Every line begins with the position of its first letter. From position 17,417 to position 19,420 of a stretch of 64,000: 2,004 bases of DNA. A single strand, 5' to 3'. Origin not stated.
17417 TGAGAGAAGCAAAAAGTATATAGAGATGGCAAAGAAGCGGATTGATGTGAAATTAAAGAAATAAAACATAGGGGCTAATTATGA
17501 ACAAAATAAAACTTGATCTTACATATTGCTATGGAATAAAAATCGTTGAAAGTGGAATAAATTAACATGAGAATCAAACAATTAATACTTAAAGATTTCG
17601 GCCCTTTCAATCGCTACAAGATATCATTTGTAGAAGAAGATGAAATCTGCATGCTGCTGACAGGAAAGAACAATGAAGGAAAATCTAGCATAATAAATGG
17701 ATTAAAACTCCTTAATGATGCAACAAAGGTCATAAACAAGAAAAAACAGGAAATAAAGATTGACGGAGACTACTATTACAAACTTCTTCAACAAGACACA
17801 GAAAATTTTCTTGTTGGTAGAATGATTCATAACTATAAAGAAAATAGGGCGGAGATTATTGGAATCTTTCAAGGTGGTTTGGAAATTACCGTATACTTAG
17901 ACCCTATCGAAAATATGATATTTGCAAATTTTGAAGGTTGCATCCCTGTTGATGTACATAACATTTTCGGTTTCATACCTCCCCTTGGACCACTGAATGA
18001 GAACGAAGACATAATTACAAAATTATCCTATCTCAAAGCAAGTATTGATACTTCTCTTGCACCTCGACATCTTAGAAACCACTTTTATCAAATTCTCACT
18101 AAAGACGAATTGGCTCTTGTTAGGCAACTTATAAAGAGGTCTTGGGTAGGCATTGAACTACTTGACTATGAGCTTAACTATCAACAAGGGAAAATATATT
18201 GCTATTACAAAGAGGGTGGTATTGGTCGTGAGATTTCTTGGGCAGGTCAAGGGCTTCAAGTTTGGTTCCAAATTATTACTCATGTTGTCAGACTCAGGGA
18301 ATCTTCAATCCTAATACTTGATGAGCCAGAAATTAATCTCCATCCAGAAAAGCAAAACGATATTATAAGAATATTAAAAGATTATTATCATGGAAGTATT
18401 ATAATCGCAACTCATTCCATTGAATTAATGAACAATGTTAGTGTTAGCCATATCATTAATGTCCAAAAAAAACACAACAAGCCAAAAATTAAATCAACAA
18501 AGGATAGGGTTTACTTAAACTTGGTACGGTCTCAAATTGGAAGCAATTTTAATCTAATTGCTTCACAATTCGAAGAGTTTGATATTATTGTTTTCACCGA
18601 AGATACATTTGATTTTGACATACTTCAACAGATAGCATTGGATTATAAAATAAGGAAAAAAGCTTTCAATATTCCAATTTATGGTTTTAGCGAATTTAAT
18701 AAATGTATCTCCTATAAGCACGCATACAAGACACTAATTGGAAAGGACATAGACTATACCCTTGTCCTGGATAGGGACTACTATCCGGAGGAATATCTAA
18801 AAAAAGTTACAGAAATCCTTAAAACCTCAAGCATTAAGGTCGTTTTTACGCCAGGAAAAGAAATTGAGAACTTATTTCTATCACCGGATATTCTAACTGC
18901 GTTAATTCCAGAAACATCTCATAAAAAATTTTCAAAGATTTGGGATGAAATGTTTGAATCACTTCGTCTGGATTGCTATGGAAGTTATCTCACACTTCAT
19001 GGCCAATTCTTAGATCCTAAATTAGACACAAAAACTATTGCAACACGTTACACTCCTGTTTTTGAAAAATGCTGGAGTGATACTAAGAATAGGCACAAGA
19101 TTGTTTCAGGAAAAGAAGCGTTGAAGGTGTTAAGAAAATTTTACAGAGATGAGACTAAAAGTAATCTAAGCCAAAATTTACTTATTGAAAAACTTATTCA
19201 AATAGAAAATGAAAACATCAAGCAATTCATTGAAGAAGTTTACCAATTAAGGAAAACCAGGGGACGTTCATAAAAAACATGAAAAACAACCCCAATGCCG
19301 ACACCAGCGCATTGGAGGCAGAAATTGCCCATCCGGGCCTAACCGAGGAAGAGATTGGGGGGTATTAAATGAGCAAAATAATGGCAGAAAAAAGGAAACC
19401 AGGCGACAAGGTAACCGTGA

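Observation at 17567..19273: Single-polypeptide ABC-ATPase + DUF4435/Toprim-like nuclease: a merged PARIS (AriA-AriB)-like or solitary OLD-like defence gene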

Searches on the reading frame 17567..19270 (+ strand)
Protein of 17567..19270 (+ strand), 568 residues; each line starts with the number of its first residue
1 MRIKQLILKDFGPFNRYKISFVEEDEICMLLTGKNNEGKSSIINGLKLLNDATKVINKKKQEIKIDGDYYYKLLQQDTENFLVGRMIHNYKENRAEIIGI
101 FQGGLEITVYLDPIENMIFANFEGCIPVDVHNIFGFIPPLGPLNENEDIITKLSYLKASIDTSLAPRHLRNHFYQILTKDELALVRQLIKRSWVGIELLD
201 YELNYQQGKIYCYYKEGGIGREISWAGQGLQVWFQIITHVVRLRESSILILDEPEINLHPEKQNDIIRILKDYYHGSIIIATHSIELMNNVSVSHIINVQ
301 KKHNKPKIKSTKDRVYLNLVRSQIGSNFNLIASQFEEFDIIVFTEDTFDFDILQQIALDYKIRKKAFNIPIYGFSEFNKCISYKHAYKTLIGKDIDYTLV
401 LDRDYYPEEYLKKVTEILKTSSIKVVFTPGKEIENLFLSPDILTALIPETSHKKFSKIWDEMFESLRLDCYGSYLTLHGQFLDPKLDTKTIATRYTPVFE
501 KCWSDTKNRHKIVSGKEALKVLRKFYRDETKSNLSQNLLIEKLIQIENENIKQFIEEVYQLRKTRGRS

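Call 3: search_protein_families(library=pfam, proteins=[window:17567-19270:+], max_evalue=1)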
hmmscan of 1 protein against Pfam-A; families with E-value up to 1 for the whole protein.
window:17567-19270:+ (568 aa): 7 families
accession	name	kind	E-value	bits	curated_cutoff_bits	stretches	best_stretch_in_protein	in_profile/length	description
PF13304.12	AAA_21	-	2e-17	64.6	27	2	210-289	222-304/304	AAA domain, putative AbiEii toxin, Type IV TA system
PF13175.12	AAA_15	-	2.1e-11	44.5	32.1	2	206-285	291-371/374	AAA ATPase domain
PF13514.12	AAA_27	-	2.1e-06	27.9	22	1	1-47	1-47/206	AAA domain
PF11398.14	DUF2813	-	0.00018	21.4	21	1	245-301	283-338/372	Protein of unknown function (DUF2813)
PF02463.25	SMC_N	-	0.0014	18.5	40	0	240-304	153-216/220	RecF/RecN/SMC N terminal domain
PF13555.12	AAA_29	-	0.014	15.6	27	1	5-48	3-44/61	P-loop containing region of AAA domain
PF13476.12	AAA_23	-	0.016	16.3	27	1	6-52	2-45/201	AAA domain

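Call 4: search_protein_families(library=padloc, proteins=[window:17567-19270:+], max_evalue=1)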
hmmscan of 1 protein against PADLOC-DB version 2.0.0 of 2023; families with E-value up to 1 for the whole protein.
window:17567-19270:+ (568 aa): 94 families (the best 25 are shown)
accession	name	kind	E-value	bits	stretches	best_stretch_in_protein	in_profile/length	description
PDLC02980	AriA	-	2e-18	65.4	2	209-289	221-304/304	-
PDLC03878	NsnB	-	3.9e-17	61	2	225-308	216-300/345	-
PDLC02335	AbiLi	-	1.4e-14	51.9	1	5-313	52-264/326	AbiLi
PDLC04135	mad3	-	5.4e-14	50.5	2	241-323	279-362/374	mads_3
PDLC00278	PtuA1|PtuA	-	2.8e-13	48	2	246-314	288-357/436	AAA ATPase domain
PDLC00289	PtuA1|PtuA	-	6.8e-13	46.4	2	244-312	247-315/404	AAA ATPase domain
PDLC02358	Old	-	1.1e-12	45.6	2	218-408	248-452/578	Old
PDLC04175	HEC-01A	-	4.8e-12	43.6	2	243-313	266-337/363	-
PDLC00094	GajA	-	8.3e-12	42.3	2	246-313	301-367/569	AAA ATPase domain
PDLC02979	AriA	-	9.1e-12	43.4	2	144-284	243-369/373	-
PDLC00069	GajA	-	1.5e-11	41.5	2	247-310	336-403/687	AAA ATPase domain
PDLC00285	PtuA1|PtuA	-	6e-11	40.2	1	240-308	278-352/432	AAA ATPase domain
PDLC04244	PDC-M01A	-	7.3e-11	39.5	1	229-313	329-417/482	-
PDLC00266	PtuA1|PtuA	-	8.8e-11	39.7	1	197-303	286-397/483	AAA ATPase domain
PDLC02914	ATPase-Toprim_I-B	-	8.9e-11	39.6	2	245-421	202-370/443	-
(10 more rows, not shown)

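Call 5: search_protein_families(library=ncbifam, proteins=[window:17567-19270:+], max_evalue=1)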
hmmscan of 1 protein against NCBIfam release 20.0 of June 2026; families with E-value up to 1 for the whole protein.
window:17567-19270:+ (568 aa): 36 families (the best 25 are shown)
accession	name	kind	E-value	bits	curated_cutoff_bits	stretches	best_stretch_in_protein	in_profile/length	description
NF000355.4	ribo_prot_ABC_F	equivalog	3.5e-07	29.5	380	1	244-300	134-188/499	ribosomal protection-like ABC-F family protein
NF045691.1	ABCF_VgaF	exception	1.4e-06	27.2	975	1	226-300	78-148/459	ABC-F type ribosomal protection protein Vga(F)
NF041760.1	PtuA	equivalog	2e-06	27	500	2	246-305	377-437/524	retron Ec78 anti-phage system effector ATPase PtuA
TIGR02673.1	FtsE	equivalog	1.4e-05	24.9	264.85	1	245-299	155-210/214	cell division ATP-binding protein FtsE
NF047739.1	antiphage_MADS3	equivalog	1.4e-05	24.5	420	1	245-304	336-395/427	methylation-associated defense system AAA family ATPase MAD3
NF010158.0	PRK13637.1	equivalog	2.2e-05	23.7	390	1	239-301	157-220/287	energy-coupling factor transporter ATPase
TIGR03608.1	L_ocin_972_ABC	subfamily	3.2e-05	23.5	254.85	1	243-291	150-200/206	putative bacteriocin export ABC transporter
TIGR04521.1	ECF_ATPase_2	equivalog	7.1e-05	22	330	1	245-292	162-212/279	energy-coupling factor transporter ATPase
NF010171.0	PRK13652.1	equivalog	0.00023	20.4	476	1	244-292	154-205/277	cobalt transporter ATP-binding subunit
NF008338.0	PRK11124.1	equivalog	0.00024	20.7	369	1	244-301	158-216/242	arginine ABC transporter ATP-binding protein ArtP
NF008449.1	PRK11300.1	equivalog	0.00088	18.6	362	1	244-313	170-239/255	high-affinity branched-chain amino acid ABC transporter ATP-binding protein LivG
TIGR01166.1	cbiO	subfamily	0.0012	18.3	211.8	1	241-287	142-189/190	cobalt ABC transporter, ATP-binding protein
TIGR02857.1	CydD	equivalog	0.0013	17.7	435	1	243-291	474-523/529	thiol reductant ABC exporter subunit CydD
NF007908.0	PRK10619.1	equivalog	0.0025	17.1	466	1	245-301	170-227/257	histidine ABC transporter ATP-binding protein HisP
TIGR00972.1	3a0107s01c2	equivalog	0.0029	17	343.2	1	246-293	163-211/248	phosphate ABC transporter ATP-binding protein PstB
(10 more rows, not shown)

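Call 8: find_homologous_proteins(query=window:17567-19270:+, max_evalue=0.001)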
Query window:17567-19270:+ (568 aa): 460 proteins with E <= 0.001 among 8000 candidates; the best 120 are listed.
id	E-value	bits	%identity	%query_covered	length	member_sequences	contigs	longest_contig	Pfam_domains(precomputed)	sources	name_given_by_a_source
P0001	0.0e+0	1280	100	100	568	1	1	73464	PF13514.13,PF13175.13,PF13304.13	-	-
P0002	3.0e-283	959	73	99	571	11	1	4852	PF13514.13,PF13175.13,PF13476.13,PF13304.13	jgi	jgi:AAA15 family ATPase/GTPase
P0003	6.8e-282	954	73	99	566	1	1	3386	PF11398.15,PF13514.13,PF13175.13,PF13304.13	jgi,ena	-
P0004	8.1e-282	954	74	99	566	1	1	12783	PF11398.15,PF13514.13,PF13175.13,PF13304.13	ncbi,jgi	jgi:predicted ATP-dependent endonuclease of OLD family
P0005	3.2e-280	949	73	99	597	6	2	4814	PF13514.13,PF13175.13,PF13304.13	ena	-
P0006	1.2e-278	944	72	99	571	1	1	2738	PF13514.13,PF13175.13,PF13304.13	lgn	-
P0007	2.6e-273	926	72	99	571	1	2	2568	PF13514.13,PF13175.13,PF13304.13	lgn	-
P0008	4.1e-273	925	71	100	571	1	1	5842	PF13514.13,PF13175.13,PF13304.13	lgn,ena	-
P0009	1.3e-271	920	70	100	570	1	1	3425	PF13514.13,PF13175.13,PF13304.13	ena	-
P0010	1.3e-269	914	70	99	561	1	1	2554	PF13514.13,PF13175.13,PF13304.13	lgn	-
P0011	1.1e-268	911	70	99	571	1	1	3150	PF13514.13,PF13175.13,PF13304.13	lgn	-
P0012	6.2e-268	908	69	100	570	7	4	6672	PF11398.15,PF13514.13,PF13175.13,PF13304.13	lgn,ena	-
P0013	9.4e-267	904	69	100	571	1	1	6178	PF11398.15,PF13514.13,PF13175.13,PF13304.13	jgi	jgi:energy-coupling factor transporter ATP-binding protein EcfA2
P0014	1.5e-265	900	70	99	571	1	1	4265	PF11398.15,PF13514.13,PF13175.13,PF13304.13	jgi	jgi:energy-coupling factor transporter ATP-binding protein EcfA2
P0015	3.2e-262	889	68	99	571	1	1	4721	PF11398.15,PF13514.13,PF13175.13,PF13304.13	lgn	-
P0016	1.3e-261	887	69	99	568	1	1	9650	PF13514.13,PF13175.13,PF13476.13,PF13304.13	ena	-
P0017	7.2e-261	885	68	99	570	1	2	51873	PF13514.13,PF13175.13,PF13304.13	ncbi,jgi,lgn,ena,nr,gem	ncbi:MAG TPA: AAA family ATPase [Chitinophagales bacterium]|nr:AAA family ATPase [Chitinophagales ba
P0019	2.9e-260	883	73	94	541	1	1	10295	PF13175.13,PF13304.13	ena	-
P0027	1.3e-229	782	60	99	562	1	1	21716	PF13514.13,PF13175.13,PF13476.13,PF13304.13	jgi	jgi:energy-coupling factor transporter ATP-binding protein EcfA2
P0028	5.3e-229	780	59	99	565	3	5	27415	PF13514.13,PF13175.13,PF13476.13,PF13304.13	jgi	jgi:hypothetical protein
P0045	9.0e-217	739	56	99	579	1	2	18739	PF13514.13,PF13175.13,PF13476.13,PF13304.13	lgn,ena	-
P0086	8.5e-204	696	55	100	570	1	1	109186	PF13514.13,PF13175.13,PF02463.26,PF13304.13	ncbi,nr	ncbi:MAG: hypothetical protein CEE38_19040 [Planctomycetes bacterium B3_Pla]|nr:MAG: hypothetical pr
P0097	1.5e-201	689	54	99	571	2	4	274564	PF13514.13,PF13175.13,PF02463.26,PF13304.13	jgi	jgi:energy-coupling factor transporter ATP-binding protein EcfA2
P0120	1.2e-195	670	53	98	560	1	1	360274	PF11398.15,PF13514.13,PF13175.13,PF13476.13,PF02463.26,PF13304.13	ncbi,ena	-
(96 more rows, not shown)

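Call 11: search_solved_structures(query=A1, max_evalue=1, show_alignments=3)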
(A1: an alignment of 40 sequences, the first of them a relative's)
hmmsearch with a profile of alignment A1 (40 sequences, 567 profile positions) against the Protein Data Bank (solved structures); distinct sequences matched with E-value up to 1: 83 (the best 60 are shown).
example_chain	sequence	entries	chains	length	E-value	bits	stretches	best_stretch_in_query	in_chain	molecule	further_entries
6n9l_A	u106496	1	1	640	2.1e-07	33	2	247-298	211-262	UvrABC system protein A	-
3pih_A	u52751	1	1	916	5.2e-07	31.7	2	247-298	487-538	UvrABC system protein A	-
8ee4_A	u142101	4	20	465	1.4e-06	30.2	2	242-292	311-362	PtuA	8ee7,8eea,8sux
4nck_A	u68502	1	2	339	1.9e-06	29.8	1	199-303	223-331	DNA double-strand break repair Rad50 ATPase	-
3qkt_A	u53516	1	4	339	5.2e-06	28.4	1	200-303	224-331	DNA double-strand break repair rad50 ATPase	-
4nci_A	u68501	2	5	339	5.8e-06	28.2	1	201-303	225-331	DNA double-strand break repair Rad50 ATPase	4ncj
3qku_A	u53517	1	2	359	5.9e-06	28.2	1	200-303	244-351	DNA double-strand break repair rad50 ATPase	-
4nch_A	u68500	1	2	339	5.9e-06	28.2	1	201-303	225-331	DNA double-strand break repair Rad50 ATPase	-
22bu_B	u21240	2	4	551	2e-05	26.5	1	244-301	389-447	AAA family ATPase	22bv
9e8z_C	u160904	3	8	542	6.9e-05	24.7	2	244-296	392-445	Retron Ec83 probable ATPase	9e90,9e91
9vkz_A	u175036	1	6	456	0.00011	24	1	244-288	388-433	Retron Ec78 probable ATPase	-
9vh1_D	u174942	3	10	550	0.00017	23.3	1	244-288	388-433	Retron Ec78 probable ATPase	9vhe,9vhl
8ux9_B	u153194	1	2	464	0.00018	23.3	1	243-285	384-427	AriA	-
8v45_A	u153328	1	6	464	0.00018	23.3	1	243-285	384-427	AriA antitoxin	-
22et_E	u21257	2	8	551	0.00031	22.5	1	245-301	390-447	PtuA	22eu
6p74_A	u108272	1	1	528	0.044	15.4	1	247-327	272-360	Putative ATP-dependent endonuclease of the OLD family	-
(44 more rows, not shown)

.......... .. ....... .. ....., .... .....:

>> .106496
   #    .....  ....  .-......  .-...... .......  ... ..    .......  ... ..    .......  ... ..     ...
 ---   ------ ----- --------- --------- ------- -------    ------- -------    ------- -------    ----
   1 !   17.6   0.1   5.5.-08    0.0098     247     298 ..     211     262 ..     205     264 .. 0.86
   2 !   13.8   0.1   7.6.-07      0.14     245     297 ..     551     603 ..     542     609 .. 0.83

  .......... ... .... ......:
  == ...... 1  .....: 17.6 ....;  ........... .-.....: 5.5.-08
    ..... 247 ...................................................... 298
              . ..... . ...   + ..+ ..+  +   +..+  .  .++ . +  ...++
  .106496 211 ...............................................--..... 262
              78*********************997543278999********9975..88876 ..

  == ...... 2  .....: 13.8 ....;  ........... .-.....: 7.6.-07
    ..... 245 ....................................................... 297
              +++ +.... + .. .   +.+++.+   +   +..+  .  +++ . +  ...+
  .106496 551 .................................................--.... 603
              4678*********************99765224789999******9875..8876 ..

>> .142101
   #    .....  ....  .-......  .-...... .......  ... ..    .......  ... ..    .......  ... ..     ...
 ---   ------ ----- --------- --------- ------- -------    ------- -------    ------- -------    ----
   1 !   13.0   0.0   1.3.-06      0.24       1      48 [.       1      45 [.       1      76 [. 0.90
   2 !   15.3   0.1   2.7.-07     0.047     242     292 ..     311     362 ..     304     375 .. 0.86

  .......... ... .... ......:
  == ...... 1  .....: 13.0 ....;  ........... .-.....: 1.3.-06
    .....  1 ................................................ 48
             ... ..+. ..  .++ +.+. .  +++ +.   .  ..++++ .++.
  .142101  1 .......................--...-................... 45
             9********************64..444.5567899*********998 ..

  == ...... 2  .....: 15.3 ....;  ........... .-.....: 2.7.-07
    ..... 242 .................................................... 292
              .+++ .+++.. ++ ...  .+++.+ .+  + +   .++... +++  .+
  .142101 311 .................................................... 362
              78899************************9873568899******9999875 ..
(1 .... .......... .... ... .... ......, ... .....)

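Call 14: find_encoding_contigs(protein=P0017, flank=8000, max_places=3)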
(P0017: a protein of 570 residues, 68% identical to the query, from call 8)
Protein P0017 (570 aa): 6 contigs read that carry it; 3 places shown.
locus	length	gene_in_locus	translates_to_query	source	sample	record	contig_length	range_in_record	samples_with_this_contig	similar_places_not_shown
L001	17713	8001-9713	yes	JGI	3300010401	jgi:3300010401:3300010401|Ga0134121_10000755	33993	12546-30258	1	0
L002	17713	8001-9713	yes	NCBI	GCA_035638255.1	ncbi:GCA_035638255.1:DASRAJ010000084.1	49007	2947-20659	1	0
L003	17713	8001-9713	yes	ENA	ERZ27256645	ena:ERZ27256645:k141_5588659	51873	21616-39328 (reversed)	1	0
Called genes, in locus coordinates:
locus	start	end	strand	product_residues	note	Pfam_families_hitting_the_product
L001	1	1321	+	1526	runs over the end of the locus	PF19081:Ig_7 (faint), PF13385:Laminin_G_3, PF11617:Cu-binding_MopE, PF18962:Por_Secre_tail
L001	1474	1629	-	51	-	-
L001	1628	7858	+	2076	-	PF13385:Laminin_G_3, PF11617:Cu-binding_MopE, PF18962:Por_Secre_tail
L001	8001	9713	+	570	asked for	PF13175:AAA_15 (weak), PF13514:AAA_27 (weak), PF13304:AAA_21, PF13175:AAA_15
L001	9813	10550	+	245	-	PF05908:Gamma_PGA_hydro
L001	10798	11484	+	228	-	-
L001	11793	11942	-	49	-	-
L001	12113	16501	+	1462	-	PF26696:PTL_trimer, PF13415:Beta-prop_FBX42, PF24681:Kelch_KLHDC2_KLHL20_DRC7, PF13415:Beta-prop_FBX42, PF24681:Kelch_KLHDC2_KLHL20_DRC7, PF24981:Beta-prop_ATRN-LZTR1, PF26696:PTL_trimer, PF24681:Kelch_KLHDC2_KLHL20_DRC7, +5 more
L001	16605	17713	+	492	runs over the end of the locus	PF11617:Cu-binding_MopE, PF18962:Por_Secre_tail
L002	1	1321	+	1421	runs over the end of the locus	PF19081:Ig_7 (faint), PF13385:Laminin_G_3, PF11617:Cu-binding_MopE, PF18962:Por_Secre_tail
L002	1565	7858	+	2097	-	PF13385:Laminin_G_3, PF11617:Cu-binding_MopE, PF18962:Por_Secre_tail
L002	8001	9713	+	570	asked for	PF13175:AAA_15 (weak), PF13514:AAA_27 (weak), PF13304:AAA_21, PF13175:AAA_15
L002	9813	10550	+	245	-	PF05908:Gamma_PGA_hydro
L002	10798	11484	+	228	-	-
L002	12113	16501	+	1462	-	PF26696:PTL_trimer, PF13415:Beta-prop_FBX42, PF24681:Kelch_KLHDC2_KLHL20_DRC7, PF13415:Beta-prop_FBX42, PF24681:Kelch_KLHDC2_KLHL20_DRC7, PF24981:Beta-prop_ATRN-LZTR1, PF26696:PTL_trimer, PF24681:Kelch_KLHDC2_KLHL20_DRC7, +5 more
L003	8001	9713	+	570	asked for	PF13175:AAA_15 (weak), PF13514:AAA_27 (weak), PF13304:AAA_21, PF13175:AAA_15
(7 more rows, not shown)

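Call 16: find_encoding_contigs(protein=P0086, flank=8000, max_places=2)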
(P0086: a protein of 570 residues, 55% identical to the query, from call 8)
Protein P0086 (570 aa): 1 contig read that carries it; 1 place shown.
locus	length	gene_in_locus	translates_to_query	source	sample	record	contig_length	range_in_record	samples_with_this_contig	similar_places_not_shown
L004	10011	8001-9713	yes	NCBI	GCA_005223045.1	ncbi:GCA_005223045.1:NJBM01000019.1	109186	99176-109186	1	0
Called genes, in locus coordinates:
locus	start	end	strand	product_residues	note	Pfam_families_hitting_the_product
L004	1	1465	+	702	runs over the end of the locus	PF12439:GDE_N, PF06202:GDE_C, PF22422:MGH1-like_GH (faint)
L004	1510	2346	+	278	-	-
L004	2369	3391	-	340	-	PF01208:URO-D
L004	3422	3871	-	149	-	PF00825:Ribonuclease_P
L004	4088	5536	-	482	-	PF03629:SASA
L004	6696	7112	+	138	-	-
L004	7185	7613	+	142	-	-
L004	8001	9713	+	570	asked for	PF02463:SMC_N (faint), PF13175:AAA_15, PF13514:AAA_27 (faint), PF13175:AAA_15 (weak), PF13304:AAA_21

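Call 17: find_encoding_contigs(protein=P0097, flank=8000, max_places=2)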
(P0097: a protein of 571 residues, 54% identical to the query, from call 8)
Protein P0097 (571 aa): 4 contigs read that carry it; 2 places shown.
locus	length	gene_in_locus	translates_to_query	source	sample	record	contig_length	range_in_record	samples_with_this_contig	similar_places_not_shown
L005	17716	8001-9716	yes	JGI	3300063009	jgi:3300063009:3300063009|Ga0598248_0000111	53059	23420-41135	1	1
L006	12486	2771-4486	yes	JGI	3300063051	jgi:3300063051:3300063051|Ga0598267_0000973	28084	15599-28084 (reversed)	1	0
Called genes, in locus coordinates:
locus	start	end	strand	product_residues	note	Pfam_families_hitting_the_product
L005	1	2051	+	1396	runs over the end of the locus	PF05569:Peptidase_M56, PF01435:Peptidase_M48 (faint), PF13620:CarboxypepD_reg (weak)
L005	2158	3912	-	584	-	PF05524:PEP-utilisers_N, PF00391:PEP-utilizers, PF02896:PEP-utilizers_C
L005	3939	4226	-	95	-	PF00381:PTS-HPr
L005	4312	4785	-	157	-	PF00359:PTS_EIIA_2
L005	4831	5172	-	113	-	PF02482:Ribosomal_S30AE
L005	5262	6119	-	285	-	PF04367:DUF502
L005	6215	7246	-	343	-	PF03706:LPG_synthase_TM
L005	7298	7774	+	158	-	PF01502:PRA-CH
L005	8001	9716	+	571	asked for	PF02463:SMC_N (faint), PF13175:AAA_15, PF13514:AAA_27, PF13175:AAA_15, PF13304:AAA_21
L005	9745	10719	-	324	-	PF22451:NirdL-like_HTH, PF17805:AsnC_trans_reg2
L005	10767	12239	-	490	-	-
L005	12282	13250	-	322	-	PF00490:ALAD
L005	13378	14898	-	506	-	PF00590:TP_methylase, PF02602:HEM4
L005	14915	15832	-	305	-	PF01379:Porphobil_deam, PF03900:Porphobil_deamC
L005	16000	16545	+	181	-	PF07638:Sigma70_ECF (faint), PF04542:Sigma70_r2, PF08281:Sigma70_r4_2, PF04545:Sigma70_r4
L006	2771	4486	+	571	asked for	PF02463:SMC_N (faint), PF13175:AAA_15, PF13514:AAA_27, PF13175:AAA_15, PF13304:AAA_21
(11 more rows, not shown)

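Call 20: find_encoding_contigs(protein=P0120, flank=8000, max_places=2)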
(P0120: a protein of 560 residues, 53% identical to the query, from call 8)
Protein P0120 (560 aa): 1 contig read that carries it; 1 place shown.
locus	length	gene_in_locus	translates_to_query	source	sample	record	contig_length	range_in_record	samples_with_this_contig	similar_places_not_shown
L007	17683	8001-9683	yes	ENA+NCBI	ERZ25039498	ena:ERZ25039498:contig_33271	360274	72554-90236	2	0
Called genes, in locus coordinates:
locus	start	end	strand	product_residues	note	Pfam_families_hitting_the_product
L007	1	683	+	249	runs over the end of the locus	PF01487:DHquinase_I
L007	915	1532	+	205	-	PF02190:LON_substr_bdg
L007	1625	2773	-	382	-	PF01966:HD, PF13286:HD_assoc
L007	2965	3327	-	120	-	-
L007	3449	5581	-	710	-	-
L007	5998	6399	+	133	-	-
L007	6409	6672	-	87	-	PF24732:ParE_like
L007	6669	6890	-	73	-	-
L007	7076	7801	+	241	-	-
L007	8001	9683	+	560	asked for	PF02463:SMC_N (faint), PF11398:DUF2813 (faint), PF13175:AAA_15, PF13476:AAA_23 (weak), PF13514:AAA_27 (weak), PF13175:AAA_15, PF13304:AAA_21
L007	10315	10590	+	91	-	-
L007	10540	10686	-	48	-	-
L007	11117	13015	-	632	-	-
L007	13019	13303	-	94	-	PF00198:2-oxoacid_dh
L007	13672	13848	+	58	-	-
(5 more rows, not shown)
